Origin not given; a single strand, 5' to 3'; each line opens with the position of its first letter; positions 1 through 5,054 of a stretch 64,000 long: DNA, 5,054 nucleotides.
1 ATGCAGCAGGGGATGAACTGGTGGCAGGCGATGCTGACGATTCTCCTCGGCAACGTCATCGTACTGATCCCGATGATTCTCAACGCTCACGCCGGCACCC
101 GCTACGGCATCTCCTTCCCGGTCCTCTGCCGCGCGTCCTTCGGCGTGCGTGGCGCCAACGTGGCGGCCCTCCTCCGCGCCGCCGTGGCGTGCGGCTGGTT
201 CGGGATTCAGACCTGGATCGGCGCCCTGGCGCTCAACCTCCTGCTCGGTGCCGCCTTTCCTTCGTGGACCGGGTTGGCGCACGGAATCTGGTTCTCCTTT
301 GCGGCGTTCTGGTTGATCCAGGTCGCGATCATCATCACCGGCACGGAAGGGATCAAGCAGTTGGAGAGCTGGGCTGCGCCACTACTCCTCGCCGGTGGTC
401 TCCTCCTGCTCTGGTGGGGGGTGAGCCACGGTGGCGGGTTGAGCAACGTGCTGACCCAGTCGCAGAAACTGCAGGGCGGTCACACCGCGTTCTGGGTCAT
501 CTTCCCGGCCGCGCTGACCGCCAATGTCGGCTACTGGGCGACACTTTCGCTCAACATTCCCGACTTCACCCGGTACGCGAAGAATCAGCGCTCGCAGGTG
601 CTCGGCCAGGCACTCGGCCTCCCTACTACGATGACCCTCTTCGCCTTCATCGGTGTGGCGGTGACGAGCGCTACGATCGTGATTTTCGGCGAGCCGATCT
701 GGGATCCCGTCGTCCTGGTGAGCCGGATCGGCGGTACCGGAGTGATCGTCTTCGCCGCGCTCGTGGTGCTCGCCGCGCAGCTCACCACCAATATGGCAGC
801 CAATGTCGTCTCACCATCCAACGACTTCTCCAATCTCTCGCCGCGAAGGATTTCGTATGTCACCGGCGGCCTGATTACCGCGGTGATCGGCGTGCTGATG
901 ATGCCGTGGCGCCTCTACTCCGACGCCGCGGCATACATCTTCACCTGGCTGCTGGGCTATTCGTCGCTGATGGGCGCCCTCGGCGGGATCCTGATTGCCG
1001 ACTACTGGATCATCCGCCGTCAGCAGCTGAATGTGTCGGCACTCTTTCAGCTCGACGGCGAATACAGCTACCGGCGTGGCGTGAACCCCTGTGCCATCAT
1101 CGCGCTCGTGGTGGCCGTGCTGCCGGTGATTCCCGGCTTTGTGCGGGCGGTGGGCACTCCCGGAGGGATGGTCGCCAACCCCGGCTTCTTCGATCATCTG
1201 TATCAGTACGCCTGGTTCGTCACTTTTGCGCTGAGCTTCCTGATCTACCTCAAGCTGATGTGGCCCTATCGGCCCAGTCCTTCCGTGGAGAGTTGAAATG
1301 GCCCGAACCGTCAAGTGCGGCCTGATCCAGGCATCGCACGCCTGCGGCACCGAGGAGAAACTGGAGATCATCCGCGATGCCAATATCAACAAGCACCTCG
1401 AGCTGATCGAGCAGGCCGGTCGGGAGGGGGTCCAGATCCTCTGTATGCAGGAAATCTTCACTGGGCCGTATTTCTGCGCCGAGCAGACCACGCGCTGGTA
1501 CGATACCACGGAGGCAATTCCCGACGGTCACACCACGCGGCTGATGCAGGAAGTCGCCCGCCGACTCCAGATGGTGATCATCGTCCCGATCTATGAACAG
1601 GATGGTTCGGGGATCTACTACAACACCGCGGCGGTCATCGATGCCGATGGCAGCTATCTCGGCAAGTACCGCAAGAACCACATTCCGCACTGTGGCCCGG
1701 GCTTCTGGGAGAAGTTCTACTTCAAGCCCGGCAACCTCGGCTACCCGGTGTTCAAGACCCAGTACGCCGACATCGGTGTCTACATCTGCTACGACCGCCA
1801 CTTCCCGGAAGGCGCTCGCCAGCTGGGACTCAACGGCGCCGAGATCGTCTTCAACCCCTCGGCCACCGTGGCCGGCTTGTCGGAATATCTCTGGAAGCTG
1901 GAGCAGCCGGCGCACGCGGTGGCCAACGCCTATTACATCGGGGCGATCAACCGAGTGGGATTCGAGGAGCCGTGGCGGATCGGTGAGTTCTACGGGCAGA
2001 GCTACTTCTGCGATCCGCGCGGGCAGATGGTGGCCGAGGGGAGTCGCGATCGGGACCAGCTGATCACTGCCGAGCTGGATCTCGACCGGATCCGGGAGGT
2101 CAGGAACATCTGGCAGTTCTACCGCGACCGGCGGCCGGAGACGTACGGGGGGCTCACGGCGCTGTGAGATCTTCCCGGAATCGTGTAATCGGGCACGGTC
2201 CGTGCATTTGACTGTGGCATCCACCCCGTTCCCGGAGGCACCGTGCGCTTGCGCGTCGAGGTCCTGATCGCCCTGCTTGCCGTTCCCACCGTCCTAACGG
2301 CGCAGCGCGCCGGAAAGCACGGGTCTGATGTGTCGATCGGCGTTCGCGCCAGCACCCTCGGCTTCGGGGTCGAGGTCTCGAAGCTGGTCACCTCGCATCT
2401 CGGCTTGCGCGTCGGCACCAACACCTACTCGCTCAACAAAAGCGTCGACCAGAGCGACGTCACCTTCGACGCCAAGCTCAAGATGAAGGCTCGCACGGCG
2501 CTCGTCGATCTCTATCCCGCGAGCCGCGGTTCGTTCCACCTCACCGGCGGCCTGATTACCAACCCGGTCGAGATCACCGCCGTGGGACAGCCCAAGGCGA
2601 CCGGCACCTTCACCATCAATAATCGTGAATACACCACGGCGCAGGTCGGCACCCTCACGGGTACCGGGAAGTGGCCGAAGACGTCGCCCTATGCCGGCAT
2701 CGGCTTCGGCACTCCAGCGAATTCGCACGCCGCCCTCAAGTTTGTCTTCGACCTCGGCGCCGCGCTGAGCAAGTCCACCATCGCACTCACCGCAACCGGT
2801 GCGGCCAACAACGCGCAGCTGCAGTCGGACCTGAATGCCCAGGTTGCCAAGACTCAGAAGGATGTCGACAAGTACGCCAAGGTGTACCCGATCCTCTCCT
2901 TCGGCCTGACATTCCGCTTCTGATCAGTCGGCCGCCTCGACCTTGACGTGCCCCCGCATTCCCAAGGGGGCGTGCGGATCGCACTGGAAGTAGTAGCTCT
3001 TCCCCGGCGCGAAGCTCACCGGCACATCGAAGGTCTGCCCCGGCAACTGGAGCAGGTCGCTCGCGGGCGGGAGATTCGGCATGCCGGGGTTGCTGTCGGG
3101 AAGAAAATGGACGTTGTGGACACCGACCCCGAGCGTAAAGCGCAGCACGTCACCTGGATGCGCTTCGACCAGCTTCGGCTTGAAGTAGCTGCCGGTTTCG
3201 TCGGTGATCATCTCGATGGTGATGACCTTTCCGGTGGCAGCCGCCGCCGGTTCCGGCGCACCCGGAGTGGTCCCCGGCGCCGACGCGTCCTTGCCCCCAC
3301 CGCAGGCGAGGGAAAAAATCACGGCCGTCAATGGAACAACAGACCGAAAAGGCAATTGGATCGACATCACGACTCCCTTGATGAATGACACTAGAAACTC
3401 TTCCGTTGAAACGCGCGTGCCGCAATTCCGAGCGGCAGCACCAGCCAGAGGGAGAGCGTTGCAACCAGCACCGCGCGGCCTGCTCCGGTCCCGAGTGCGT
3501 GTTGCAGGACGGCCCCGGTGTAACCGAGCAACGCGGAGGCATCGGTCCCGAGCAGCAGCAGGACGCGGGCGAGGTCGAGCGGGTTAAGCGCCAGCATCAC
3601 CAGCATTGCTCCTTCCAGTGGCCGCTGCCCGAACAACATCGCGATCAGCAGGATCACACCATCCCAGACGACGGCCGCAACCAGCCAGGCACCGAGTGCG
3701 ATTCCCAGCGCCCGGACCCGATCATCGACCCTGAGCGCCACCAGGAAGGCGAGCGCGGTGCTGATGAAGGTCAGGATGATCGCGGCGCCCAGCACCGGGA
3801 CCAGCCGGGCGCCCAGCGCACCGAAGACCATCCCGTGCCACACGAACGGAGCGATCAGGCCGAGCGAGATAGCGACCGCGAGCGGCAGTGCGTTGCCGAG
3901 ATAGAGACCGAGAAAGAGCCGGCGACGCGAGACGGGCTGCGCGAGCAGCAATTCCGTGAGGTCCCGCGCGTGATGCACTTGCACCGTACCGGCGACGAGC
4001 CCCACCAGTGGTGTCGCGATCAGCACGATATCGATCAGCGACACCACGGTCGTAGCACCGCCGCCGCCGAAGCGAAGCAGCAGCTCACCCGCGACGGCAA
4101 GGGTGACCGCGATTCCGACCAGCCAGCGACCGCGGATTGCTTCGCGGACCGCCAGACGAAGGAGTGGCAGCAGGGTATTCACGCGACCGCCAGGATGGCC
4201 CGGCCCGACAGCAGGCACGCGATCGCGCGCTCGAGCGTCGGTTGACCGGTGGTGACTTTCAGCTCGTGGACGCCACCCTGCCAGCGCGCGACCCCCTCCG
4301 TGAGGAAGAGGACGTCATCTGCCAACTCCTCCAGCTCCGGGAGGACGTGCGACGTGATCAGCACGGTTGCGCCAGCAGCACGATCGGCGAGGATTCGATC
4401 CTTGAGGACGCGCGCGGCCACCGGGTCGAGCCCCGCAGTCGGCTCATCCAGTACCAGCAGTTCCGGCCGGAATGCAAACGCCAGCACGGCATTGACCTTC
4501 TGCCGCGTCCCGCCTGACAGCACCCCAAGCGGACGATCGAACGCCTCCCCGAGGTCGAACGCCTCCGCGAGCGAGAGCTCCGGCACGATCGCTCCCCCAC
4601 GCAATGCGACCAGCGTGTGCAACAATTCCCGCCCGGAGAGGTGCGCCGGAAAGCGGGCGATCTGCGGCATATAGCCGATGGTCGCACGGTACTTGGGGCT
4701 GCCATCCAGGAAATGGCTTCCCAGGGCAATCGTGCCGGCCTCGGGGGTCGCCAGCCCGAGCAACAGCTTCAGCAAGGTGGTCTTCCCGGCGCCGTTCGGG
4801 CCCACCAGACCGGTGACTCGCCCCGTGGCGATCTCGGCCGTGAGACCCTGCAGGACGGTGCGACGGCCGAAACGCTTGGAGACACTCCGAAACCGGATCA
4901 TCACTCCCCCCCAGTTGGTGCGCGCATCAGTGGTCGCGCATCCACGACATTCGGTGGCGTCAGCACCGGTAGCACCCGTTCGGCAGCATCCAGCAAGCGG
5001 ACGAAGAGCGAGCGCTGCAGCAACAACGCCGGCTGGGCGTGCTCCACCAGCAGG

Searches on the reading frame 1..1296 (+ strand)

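Call 9: search_protein_families(library=pfam, proteins=[window:1-1296:+], max_evalue=0.001)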
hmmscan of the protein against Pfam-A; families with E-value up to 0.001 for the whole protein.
window:1-1296:+ (431 aa): 1 family
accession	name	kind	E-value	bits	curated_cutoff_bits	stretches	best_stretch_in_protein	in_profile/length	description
PF02133.21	Transp_cyt_pur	-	3.9e-108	362.5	23.5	1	2-407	36-439/440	Permease for cytosine/purines, uracil, thiamine, allantoin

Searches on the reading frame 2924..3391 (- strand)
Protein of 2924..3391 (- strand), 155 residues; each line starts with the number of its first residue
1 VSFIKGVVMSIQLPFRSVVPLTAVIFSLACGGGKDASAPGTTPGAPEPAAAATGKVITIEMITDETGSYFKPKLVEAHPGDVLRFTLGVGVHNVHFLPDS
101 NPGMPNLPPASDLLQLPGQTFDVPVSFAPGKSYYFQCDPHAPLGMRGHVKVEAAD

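Call 12: search_protein_families(library=pfam, proteins=[window:2924-3391:-], max_evalue=0.001)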
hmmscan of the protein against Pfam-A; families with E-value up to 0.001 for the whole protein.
window:2924-3391:- (155 aa): 1 family
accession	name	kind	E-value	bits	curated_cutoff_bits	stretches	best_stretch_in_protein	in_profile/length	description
PF00127.26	Copper-bind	-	9.7e-10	39.2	21.2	1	64-152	8-99/99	Copper binding proteins, plastocyanin/azurin family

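Call 66: search_protein_families(library=ncbifam, proteins=[window:2924-3391:-], max_evalue=0.01)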
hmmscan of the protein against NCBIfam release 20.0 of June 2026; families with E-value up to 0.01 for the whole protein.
window:2924-3391:- (155 aa): 4 families
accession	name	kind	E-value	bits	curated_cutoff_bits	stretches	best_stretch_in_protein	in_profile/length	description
TIGR02656.1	cyanin_plasto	equivalog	2.8e-10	40.5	87.85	1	57-152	1-99/99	plastocyanin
TIGR02375.1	pseudoazurin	equivalog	0.00017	21.4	109.85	1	69-151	11-86/116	pseudoazurin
NF051440.1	CuResCopIPSEAE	equivalog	0.00094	19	280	0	33-88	19-70/180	copper-resistant cuproprotein CopI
TIGR03102.1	halo_cynanin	subfamily_domain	0.0051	16.9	93.8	1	64-152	33-115/115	halocyanin domain-containing protein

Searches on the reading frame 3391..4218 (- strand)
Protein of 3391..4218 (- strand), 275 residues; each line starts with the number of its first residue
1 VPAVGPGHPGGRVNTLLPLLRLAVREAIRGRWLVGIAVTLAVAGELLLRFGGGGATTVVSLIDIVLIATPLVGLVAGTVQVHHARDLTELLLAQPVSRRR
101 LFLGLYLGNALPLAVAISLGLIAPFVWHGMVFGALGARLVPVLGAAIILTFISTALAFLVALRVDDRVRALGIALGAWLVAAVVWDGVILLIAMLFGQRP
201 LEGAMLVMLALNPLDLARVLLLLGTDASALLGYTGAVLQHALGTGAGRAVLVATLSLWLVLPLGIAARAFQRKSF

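Call 12: search_protein_families(library=pfam, proteins=[window:3391-4218:-], max_evalue=0.001)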
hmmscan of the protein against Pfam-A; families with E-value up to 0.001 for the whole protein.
window:3391-4218:- (275 aa): 1 family
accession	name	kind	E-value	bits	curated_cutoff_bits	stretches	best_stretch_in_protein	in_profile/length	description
PF12679.13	ABC2_membrane_2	-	1e-11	45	27.2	1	89-274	100-282/283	ABC-2 family transporter protein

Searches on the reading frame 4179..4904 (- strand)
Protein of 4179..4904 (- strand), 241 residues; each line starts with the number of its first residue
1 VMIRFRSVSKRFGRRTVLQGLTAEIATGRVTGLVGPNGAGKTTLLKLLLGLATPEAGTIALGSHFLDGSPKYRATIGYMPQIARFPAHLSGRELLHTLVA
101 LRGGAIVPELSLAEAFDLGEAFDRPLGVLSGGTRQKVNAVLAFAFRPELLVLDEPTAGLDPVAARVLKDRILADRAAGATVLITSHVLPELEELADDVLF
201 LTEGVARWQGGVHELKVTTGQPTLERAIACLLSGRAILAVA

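Call 9: search_protein_families(library=pfam, proteins=[window:4179-4904:-], max_evalue=0.001)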
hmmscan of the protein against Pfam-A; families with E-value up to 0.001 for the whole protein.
window:4179-4904:- (241 aa): 3 families
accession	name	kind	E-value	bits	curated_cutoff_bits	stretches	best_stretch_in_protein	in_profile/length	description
PF00005.33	ABC_tran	-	1.2e-23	84.7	25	1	18-157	1-137/137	ABC transporter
PF13304.12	AAA_21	-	3.9e-15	57.1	27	2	118-186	227-298/304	AAA domain, putative AbiEii toxin, Type IV TA system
PF02463.25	SMC_N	-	0.00044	20.2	40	0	28-46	24-42/220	RecF/RecN/SMC N terminal domain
